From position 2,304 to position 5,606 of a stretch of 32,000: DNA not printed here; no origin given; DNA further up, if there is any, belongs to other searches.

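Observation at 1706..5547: Strongly AT-rich island carrying a 1000-aa Thr-rich, DxDxD-containing surface protein between birA and dcd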

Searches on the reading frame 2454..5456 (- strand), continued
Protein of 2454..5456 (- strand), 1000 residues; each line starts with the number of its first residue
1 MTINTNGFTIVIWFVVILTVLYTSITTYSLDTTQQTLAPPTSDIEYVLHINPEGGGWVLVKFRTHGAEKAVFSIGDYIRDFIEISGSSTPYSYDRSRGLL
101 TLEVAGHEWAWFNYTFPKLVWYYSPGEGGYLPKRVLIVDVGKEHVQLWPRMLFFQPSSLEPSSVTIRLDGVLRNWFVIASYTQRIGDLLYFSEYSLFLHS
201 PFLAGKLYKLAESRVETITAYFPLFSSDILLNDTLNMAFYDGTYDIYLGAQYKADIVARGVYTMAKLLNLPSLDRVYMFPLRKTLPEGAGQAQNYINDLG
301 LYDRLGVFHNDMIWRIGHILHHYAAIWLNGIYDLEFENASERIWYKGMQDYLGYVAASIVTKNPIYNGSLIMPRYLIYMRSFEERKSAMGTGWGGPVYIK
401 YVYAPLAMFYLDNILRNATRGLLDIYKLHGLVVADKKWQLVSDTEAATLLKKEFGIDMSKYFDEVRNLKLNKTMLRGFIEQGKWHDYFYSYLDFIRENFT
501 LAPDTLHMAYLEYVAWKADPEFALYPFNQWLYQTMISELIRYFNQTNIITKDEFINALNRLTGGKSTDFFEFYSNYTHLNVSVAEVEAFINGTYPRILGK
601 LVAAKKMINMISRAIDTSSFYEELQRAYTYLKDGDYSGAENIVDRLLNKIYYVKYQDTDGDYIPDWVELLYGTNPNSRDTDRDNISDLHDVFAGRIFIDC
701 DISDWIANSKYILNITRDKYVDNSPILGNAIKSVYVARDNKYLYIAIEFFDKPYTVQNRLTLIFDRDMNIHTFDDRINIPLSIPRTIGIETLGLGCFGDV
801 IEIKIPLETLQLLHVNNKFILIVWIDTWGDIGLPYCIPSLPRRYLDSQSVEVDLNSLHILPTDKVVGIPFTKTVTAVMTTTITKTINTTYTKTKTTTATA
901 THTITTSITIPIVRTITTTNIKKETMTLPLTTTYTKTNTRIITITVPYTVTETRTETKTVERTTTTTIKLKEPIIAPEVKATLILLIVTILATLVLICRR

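Call 60: fold_search(model_id=the predicted structure, library=pdb)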
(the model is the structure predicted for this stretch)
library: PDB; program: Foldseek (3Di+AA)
matches with E <= 10: 955; with E <= 0.001: 155
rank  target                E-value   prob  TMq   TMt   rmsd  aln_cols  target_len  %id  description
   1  4fgm                  1.2e-12  1.00  0.36  0.49   7.7       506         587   15  Crystal structure of the aminopeptidase N family protein Q5QTY1 from Idiomarina loihiensis. Northeast Structural Genomic (released 2012-08-01)
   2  8j9c_A                5.1e-12  1.00  0.35  0.45   8.4       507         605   14  Crystal structure of M61 peptidase (apo-form) from Xanthomonas campestris (released 2024-05-01)
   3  7xyo_A                5.1e-12  1.00  0.32  0.45   8.6       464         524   13  Crystal Structure of a M61 aminopeptidase family member from Myxococcus fulvus (released 2023-06-07)
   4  4pj6_B                3.4e-11  1.00  0.33  0.32  17.1       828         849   11  Crystal Structure of Human Insulin Regulated Aminopeptidase with Lysine in Active Site (released 2014-12-03)
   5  5c97_B                3.7e-11  1.00  0.31  0.30   9.9       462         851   11  Insulin regulated aminopeptidase (released 2015-08-26)
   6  7xyo_B                3.9e-11  1.00  0.30  0.43   8.6       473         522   14  Crystal Structure of a M61 aminopeptidase family member from Myxococcus fulvus (released 2023-06-07)
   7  8cgw_B                4.3e-11  1.00  0.30  0.29  10.4       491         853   11  Insulin-regulated aminopeptidase (IRAP) in complex with an allosteric benzopyran-based inhibitor (released 2024-01-31)
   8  3qnf_B                5.2e-11  1.00  0.34  0.34  17.0       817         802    9  Crystal structure of the open state of human endoplasmic reticulum aminopeptidase 1 ERAP1 (released 2011-02-23)
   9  6u7g_B                5.5e-11  1.00  0.31  0.29  10.2       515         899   12  HCoV-229E RBD Class V in complex with human APN (released 2019-11-13)
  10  7vpq_A                5.5e-11  1.00  0.30  0.28  19.6       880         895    9  Structures of a deltacoronavirus spike protein bound to porcine and human receptors indicate the risk of virus adaptat (released 2022-03-16)
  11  6ydx_A                5.8e-11  1.00  0.30  0.29  10.2       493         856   12  Insulin-regulated aminopeptidase complexed with a macrocyclic peptidic inhibitor (released 2020-07-22)
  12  7vpq_E                6.1e-11  1.00  0.30  0.28  19.6       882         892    9  Structures of a deltacoronavirus spike protein bound to porcine and human receptors indicate the risk of virus adaptat (released 2022-03-16)
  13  9daz_A                7.0e-11  1.00  0.31  0.29  10.0       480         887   12  Molecular basis of pathogenicity of the recently emerged FCoV-23 coronavirus. Complex of fAPN with FCoV-23 RBD (released 2025-07-09)
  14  7vpp_C                7.0e-11  1.00  0.29  0.27  10.6       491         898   12  Structures of a deltacoronavirus spike protein bound to porcine and human receptors indicate the risk of virus adaptat (released 2022-03-16)
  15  4p8q_B                7.0e-11  1.00  0.35  0.34  16.4       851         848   10  Crystal Structure of Human Insulin Regulated Aminopeptidase with Alanine in Active Site (released 2014-12-03)
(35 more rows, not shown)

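Call 61: search_solved_structures(query=A4, max_evalue=10, show_alignments=3)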
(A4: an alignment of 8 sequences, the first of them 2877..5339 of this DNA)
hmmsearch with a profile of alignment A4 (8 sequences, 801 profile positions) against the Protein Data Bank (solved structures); distinct sequences matched with E-value up to 10: 5.
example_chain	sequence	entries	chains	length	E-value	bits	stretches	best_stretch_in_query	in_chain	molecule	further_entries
8p9r_A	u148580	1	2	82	0.86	10.9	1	497-521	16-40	Biopolymer transport protein ExbD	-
8vgc_A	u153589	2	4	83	0.88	10.9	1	497-521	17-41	Biopolymer transport protein ExbD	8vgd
9min_D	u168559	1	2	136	1.1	10.6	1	563-609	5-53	designed minibinder KH46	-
8g4k_A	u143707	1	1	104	3.6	8.9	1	562-610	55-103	5HCS_TGFBR2_1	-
4r58_A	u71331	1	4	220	5.8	8.2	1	591-646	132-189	Leucine Rich Repeat protein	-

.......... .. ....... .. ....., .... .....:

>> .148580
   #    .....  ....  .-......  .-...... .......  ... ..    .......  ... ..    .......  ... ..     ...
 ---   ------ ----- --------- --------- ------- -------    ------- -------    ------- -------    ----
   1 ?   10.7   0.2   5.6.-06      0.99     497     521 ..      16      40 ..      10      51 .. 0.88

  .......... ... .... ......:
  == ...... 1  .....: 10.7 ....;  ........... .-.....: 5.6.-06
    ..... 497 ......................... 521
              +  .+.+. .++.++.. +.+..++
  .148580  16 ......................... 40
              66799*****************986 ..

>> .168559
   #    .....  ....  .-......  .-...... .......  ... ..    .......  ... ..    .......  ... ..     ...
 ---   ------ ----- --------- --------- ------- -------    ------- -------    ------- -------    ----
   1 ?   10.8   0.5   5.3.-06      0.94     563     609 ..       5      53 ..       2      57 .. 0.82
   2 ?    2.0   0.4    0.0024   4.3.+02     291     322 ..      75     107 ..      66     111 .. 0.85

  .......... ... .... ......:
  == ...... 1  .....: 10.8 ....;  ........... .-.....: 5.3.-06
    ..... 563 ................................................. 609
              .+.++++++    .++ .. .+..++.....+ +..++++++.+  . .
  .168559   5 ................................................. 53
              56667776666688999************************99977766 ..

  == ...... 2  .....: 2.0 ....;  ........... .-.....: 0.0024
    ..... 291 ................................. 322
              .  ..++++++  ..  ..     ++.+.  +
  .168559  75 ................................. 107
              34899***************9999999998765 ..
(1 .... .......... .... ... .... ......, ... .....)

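Call 65: search_solved_structures(query=A6, max_evalue=10, show_alignments=4)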
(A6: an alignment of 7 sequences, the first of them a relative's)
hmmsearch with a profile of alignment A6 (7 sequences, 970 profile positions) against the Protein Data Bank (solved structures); distinct sequences matched with E-value up to 10: 6.
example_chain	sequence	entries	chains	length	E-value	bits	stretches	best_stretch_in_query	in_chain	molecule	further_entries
9fsa_A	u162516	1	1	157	1.8e-05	26.3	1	867-942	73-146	S-layer protein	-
4fgm_A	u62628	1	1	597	0.0012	20.2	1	364-443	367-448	Aminopeptidase N family protein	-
3fpn_A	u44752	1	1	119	0.26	12.5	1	12-67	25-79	Geobacillus stearothermophilus UvrA interaction domain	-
6tz6_B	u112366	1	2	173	0.32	12.2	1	627-682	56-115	Calcineurin subunit B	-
8iuf_1A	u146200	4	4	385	2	9.6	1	363-416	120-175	NDUFS1a | NDUS1A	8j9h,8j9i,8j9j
9min_D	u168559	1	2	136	6.7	7.9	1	581-627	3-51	designed minibinder KH46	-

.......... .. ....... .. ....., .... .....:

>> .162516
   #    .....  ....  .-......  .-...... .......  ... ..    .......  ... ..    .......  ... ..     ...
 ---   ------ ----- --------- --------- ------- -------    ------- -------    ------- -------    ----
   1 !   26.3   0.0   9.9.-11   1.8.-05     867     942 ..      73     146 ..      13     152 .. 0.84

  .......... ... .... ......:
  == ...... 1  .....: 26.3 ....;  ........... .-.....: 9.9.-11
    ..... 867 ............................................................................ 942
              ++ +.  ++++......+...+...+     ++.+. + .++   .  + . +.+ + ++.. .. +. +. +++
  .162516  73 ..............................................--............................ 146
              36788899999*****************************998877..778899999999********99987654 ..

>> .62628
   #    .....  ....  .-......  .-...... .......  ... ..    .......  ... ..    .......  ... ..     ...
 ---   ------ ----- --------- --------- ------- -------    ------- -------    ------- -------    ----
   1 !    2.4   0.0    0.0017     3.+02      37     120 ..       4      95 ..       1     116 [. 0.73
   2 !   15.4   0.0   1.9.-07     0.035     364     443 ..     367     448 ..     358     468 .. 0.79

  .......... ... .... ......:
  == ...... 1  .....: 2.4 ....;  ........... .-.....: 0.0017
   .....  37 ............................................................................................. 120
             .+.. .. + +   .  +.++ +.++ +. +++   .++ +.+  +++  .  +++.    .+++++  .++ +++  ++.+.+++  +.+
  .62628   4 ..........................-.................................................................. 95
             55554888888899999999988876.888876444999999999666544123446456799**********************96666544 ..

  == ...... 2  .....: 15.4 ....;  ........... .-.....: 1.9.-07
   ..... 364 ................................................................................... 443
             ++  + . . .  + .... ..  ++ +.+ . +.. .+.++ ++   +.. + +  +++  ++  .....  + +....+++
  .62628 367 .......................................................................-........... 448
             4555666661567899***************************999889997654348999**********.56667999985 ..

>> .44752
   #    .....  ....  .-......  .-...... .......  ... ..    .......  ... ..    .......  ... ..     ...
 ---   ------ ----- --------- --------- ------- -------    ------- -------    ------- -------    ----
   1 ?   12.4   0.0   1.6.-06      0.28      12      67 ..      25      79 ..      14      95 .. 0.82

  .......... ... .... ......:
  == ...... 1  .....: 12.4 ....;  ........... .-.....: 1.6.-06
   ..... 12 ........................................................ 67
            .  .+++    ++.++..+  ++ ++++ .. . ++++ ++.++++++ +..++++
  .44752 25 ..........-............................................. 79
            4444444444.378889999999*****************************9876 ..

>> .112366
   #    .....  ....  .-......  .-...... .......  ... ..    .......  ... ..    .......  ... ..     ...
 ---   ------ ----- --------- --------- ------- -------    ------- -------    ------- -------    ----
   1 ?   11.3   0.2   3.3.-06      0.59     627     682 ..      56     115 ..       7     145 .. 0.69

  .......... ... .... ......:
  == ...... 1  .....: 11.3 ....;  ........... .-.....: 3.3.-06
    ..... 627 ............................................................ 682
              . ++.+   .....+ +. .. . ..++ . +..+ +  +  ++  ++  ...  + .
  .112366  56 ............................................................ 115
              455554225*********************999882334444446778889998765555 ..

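Call 66: list_cluster_members(proteins=[P0011, P0012, P0013, P0014, P0017, P0018, P0021, P0041, P0035, P0007])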
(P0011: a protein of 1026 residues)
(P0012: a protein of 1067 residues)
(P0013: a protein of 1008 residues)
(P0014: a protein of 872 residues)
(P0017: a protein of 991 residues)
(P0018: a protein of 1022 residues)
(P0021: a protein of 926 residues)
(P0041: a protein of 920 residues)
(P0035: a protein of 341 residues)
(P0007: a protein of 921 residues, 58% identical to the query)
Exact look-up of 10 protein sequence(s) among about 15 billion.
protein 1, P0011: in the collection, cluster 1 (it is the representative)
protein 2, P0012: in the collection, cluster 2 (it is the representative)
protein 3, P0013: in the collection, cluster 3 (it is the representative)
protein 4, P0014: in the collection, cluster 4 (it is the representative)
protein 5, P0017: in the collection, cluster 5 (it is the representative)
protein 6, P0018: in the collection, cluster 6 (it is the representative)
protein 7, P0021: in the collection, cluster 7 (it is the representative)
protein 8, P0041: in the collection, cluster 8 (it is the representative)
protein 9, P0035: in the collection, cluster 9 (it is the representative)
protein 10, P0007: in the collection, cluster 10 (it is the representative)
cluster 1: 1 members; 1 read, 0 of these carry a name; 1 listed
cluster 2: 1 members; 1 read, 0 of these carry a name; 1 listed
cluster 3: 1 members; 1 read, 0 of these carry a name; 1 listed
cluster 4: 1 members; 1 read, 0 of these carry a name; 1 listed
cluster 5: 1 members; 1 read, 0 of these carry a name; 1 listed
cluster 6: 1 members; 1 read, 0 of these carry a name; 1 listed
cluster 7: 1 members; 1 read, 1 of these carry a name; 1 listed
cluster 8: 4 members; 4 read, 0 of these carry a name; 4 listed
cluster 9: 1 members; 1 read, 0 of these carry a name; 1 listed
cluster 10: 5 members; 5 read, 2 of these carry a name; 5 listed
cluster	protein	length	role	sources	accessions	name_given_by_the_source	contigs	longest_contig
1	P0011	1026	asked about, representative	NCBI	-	-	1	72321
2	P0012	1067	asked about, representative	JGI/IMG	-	-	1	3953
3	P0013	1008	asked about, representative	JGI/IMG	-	-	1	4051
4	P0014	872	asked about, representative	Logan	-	-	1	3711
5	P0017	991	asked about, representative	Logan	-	-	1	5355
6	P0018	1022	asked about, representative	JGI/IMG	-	-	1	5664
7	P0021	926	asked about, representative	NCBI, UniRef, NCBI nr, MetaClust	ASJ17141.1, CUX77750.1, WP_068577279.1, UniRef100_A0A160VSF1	hypothetical protein A3L04_08700 [Thermococcus chitonophagus] | Uncharacterized protein n=1 Tax=Thermococcus chitonophagus TaxID=54262 ... | S-layer protein [Thermococcus chitonophagus]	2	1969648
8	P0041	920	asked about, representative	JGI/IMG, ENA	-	-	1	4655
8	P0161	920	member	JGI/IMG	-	-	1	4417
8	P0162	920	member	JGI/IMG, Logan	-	-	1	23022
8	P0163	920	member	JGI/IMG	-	-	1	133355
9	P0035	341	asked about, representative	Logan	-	-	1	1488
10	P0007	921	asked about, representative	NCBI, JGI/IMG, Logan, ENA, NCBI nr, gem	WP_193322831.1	DOMON domain-containing protein [Pyrobaculum calidifontis] | hypothetical protein [Pyrobaculum calidifontis]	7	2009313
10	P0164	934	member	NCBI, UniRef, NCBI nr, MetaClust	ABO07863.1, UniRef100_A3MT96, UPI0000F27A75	hypothetical protein Pcal_0429 [Pyrobaculum calidifontis JCM 11548] | Uncharacterized protein n=2 Tax=Pyrobaculum calidifontis TaxID=181486 RepID=A3MT96_PYRCJ | status=active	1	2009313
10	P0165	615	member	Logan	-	-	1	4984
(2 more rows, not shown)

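Call 73: find_related_loci(query=A2, collection=metagenome_contigs, flank=8000)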
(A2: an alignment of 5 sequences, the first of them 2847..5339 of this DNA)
Query A2 (831 aa) in metagenome_contigs; peptide patterns used: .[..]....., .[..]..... (x = any residue, [..] = any of these).
98 stretches matched a pattern, but none encodes a relative of the query by tblastn (E <= 1e-3).

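Call 74: find_related_loci(query=A2, collection=viral_contigs, flank=8000)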
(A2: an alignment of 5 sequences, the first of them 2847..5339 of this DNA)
Query A2 (831 aa) in viral_contigs; peptide patterns used: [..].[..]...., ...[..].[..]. (x = any residue, [..] = any of these).
52 stretches matched a pattern, but none encodes a relative of the query by tblastn (E <= 1e-3).
